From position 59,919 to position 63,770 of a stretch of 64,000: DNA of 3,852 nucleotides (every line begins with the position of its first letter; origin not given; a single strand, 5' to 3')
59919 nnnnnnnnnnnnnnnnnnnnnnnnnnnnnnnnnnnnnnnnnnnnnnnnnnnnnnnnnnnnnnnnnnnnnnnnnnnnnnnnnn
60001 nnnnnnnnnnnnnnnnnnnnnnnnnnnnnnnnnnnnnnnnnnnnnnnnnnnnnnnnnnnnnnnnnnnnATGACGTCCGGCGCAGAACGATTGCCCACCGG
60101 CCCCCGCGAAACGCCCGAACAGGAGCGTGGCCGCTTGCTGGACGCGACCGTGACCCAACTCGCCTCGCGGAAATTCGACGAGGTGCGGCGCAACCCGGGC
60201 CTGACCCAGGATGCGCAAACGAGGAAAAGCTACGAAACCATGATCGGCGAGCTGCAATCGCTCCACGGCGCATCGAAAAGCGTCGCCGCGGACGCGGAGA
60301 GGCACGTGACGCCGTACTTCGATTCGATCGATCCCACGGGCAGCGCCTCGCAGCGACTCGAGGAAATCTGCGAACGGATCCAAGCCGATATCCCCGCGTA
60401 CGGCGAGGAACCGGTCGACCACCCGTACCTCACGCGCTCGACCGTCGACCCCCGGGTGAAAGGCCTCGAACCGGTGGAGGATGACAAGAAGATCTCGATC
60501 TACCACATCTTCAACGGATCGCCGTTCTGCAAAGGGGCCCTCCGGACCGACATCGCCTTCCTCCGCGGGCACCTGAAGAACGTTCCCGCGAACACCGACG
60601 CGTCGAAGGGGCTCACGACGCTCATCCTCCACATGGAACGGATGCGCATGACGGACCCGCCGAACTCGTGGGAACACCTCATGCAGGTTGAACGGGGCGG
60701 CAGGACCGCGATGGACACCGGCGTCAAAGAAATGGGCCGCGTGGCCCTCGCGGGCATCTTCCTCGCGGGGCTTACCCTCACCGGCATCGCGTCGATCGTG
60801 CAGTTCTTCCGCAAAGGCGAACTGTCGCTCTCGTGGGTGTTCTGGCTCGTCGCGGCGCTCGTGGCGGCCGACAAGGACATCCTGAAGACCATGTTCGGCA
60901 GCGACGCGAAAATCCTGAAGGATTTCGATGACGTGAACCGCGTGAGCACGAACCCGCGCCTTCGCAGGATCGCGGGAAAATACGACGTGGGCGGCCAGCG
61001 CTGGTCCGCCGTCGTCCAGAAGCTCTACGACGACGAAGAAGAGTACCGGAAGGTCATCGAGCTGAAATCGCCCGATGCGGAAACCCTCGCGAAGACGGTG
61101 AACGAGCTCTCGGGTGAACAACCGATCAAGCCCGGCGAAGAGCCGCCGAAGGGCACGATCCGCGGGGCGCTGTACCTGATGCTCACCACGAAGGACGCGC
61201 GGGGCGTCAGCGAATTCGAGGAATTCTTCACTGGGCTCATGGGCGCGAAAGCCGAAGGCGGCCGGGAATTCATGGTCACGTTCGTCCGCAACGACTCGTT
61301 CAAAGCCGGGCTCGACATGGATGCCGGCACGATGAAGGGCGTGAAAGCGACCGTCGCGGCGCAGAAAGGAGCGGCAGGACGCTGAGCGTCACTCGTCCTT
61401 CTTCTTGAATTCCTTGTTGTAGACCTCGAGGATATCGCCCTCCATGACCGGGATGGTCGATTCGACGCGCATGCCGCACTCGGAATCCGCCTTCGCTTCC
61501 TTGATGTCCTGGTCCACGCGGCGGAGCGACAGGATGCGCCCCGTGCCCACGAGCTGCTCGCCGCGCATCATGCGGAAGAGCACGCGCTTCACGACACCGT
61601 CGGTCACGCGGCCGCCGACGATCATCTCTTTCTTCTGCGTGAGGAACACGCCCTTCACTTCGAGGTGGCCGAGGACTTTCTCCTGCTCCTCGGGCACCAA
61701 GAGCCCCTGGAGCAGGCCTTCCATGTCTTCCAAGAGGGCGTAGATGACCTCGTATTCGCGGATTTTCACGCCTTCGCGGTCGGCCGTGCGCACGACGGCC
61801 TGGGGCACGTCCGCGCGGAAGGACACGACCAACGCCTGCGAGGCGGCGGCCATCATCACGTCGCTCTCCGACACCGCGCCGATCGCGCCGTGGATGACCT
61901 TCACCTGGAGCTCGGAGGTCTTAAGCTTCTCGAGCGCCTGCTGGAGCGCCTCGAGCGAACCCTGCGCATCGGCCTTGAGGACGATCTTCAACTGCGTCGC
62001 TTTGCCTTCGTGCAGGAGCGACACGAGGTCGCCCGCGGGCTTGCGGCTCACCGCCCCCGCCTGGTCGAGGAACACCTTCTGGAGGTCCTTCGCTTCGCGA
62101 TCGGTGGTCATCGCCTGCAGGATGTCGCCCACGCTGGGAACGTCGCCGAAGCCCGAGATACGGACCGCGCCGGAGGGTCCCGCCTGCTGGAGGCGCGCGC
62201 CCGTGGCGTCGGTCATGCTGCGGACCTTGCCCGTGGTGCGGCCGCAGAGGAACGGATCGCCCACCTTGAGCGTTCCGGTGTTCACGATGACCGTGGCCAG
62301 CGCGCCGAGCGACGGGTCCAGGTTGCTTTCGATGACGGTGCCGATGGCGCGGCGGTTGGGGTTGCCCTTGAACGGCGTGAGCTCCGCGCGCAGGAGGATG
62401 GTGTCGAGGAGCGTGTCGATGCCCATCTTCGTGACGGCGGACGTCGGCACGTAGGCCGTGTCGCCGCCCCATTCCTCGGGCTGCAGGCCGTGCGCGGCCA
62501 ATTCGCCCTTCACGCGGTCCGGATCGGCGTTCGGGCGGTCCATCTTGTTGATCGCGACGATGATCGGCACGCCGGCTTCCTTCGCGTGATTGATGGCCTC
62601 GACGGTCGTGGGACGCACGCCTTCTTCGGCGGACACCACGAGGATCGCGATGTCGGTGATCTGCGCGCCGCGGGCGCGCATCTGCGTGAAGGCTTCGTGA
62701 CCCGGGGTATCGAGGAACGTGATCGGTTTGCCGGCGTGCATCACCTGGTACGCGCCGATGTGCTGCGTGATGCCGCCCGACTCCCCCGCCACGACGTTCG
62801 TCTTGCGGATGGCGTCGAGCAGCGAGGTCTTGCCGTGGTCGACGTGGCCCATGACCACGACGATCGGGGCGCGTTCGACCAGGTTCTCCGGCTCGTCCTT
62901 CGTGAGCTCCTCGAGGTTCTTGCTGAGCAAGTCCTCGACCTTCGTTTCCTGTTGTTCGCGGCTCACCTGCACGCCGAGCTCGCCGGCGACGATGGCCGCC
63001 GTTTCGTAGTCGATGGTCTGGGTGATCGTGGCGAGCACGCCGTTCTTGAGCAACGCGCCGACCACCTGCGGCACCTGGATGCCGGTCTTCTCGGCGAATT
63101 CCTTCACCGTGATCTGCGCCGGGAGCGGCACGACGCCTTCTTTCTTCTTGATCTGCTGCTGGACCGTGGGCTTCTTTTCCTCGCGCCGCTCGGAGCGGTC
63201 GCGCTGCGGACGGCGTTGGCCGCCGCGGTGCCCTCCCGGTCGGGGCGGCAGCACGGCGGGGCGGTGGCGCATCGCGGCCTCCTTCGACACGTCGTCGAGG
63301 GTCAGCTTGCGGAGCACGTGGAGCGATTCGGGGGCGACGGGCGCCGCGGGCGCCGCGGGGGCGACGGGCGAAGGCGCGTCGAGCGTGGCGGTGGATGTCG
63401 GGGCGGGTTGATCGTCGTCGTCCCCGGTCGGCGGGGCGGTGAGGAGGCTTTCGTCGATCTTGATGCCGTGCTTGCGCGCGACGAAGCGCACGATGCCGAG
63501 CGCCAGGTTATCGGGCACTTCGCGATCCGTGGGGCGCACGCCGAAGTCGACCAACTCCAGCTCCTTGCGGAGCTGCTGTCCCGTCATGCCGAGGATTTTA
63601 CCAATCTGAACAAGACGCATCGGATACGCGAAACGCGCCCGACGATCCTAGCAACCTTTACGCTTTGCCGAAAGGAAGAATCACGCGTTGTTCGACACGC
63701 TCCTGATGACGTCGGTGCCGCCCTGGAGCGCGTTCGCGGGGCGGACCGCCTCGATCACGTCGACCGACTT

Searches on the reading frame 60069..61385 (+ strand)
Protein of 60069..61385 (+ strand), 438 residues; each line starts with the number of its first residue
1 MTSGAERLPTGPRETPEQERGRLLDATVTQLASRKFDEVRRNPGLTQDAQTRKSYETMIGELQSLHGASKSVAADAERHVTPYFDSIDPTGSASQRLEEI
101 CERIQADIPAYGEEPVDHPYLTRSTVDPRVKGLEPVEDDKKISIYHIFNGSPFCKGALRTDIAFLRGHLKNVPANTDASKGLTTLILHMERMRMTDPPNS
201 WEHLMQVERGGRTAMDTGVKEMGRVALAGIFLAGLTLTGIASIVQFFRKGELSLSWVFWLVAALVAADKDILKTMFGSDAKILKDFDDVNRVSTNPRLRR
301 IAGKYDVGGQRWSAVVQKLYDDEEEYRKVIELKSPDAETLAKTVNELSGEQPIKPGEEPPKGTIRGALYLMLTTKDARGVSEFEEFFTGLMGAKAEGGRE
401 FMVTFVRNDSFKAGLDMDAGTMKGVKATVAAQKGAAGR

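Call 21: search_protein_families(library=pfam, proteins=[window:60069-61385:+], max_evalue=0.001)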
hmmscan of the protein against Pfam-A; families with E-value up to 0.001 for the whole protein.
window:60069-61385:+ (438 aa): 1 family
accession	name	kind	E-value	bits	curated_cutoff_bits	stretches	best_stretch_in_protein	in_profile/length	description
PF02366.24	PMT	-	0.00096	19.2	22.7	0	215-266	123-174/245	Dolichyl-phosphate-mannose-protein mannosyltransferase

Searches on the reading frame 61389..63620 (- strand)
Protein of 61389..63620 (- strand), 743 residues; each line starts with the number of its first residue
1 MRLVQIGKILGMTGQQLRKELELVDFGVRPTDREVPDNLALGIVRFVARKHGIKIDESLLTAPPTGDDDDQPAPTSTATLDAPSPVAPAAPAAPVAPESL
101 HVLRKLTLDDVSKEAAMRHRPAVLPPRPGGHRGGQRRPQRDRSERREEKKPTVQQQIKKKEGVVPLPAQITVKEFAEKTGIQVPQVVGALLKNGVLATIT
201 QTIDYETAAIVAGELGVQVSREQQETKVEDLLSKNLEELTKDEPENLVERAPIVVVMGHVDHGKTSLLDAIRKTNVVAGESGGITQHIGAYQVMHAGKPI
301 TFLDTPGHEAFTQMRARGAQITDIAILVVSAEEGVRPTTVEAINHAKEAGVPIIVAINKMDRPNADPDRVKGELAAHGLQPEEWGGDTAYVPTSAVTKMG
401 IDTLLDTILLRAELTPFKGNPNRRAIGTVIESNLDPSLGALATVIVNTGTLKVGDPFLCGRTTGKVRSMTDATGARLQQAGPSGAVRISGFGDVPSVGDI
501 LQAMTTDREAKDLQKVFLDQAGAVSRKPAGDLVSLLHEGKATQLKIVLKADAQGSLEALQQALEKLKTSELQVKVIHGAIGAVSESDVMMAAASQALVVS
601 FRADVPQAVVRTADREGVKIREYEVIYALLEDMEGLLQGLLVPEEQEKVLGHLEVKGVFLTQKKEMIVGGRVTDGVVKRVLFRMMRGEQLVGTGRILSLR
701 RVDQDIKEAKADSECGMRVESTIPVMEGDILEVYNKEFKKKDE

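Call 21: search_protein_families(library=pfam, proteins=[window:61389-63620:-], max_evalue=0.001)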
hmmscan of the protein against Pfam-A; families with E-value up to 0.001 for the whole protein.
window:61389-63620:- (743 aa): 9 families
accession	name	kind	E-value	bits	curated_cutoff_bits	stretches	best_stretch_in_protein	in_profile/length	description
PF00009.33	GTP_EFTU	-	3.2e-38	131.6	26.5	1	251-409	3-183/188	Elongation factor Tu GTP binding domain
PF11987.13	IF-2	-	1.2e-33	115.9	27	1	531-634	14-117/117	Translation-initiation factor 2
PF22042.2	EF-G_D2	-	2.7e-19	69.5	27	1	425-502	2-82/84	Elongation factor G domain 2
PF01926.29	MMR_HSR1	-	2.3e-12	47.4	21.9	1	254-359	2-113/113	50S ribosome-binding GTPase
PF04760.21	IF2_N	-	2.9e-11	43.4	25.3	1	168-217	2-52/53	Translation initiation factor IF-2, N-terminal region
PF14578.12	GTP_EFTU_D4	-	2.6e-05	24.5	23.8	1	655-732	8-86/86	Elongation factor Tu domain 4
PF00071.28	Ras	-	2.6e-05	24.3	21.6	1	254-409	2-157/162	Ras family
PF02421.24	FeoB_N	-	3e-05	24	27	1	254-407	3-155/156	Ferrous iron transport protein B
PF00025.27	Arf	-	9.7e-05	22.3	22.3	1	254-408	17-170/174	ADP-ribosylation factor family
